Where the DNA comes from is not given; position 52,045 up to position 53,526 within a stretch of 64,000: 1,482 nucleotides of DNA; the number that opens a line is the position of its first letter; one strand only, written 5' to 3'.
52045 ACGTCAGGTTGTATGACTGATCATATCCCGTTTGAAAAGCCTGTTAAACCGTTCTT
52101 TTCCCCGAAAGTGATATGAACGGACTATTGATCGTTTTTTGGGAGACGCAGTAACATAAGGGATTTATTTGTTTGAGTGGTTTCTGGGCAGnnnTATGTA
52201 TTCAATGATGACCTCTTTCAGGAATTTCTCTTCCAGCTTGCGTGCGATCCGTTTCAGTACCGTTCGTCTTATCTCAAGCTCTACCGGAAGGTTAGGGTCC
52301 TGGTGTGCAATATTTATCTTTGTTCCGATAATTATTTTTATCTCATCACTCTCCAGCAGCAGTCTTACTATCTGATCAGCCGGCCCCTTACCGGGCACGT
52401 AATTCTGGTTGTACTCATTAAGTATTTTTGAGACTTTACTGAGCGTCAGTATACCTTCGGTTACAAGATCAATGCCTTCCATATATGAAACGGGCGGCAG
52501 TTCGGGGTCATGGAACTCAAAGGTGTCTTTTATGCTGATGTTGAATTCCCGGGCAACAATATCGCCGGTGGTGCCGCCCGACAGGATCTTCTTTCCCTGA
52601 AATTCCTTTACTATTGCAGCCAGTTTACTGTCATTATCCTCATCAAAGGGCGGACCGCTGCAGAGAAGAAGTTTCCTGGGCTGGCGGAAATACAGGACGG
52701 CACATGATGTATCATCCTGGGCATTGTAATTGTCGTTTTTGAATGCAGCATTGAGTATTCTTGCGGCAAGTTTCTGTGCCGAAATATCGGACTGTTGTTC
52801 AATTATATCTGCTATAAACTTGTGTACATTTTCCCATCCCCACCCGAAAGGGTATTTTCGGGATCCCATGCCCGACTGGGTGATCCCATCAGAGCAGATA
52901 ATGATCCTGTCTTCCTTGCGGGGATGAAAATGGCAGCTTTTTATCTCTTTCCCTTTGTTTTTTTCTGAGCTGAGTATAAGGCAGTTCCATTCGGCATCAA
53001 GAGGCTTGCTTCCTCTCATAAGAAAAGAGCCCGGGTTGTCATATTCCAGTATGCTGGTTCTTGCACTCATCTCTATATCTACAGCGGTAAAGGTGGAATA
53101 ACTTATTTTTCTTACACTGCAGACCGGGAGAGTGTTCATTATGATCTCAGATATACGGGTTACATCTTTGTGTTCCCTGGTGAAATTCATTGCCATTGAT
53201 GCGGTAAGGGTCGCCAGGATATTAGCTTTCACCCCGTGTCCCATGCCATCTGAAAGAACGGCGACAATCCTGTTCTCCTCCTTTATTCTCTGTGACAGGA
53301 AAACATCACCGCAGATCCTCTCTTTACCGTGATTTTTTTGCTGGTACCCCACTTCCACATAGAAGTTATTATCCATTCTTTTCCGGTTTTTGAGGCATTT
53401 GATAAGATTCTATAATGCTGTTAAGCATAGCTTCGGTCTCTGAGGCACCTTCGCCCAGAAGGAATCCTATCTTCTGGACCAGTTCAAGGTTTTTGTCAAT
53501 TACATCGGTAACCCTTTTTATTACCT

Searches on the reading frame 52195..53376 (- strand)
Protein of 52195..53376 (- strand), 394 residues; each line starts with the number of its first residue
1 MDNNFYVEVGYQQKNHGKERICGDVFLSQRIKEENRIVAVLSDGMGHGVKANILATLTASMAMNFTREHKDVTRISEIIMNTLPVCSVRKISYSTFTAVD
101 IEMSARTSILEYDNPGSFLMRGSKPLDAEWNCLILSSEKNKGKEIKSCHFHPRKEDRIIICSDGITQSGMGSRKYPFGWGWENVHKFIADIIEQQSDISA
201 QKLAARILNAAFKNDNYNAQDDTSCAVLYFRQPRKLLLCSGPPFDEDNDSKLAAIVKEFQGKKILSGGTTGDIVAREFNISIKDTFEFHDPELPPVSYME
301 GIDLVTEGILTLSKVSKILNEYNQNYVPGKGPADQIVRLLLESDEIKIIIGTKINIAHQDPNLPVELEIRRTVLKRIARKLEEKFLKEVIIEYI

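Call 3: search_protein_families(library=pfam, proteins=[window:52195-53376:-], max_evalue=0.01)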
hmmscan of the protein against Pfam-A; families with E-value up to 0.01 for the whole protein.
window:52195-53376:- (394 aa): 1 family
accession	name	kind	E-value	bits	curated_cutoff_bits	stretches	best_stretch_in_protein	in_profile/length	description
PF07228.17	SpoIIE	-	8.3e-12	45.9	25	1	34-228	2-189/192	Stage II sporulation protein E (SpoIIE)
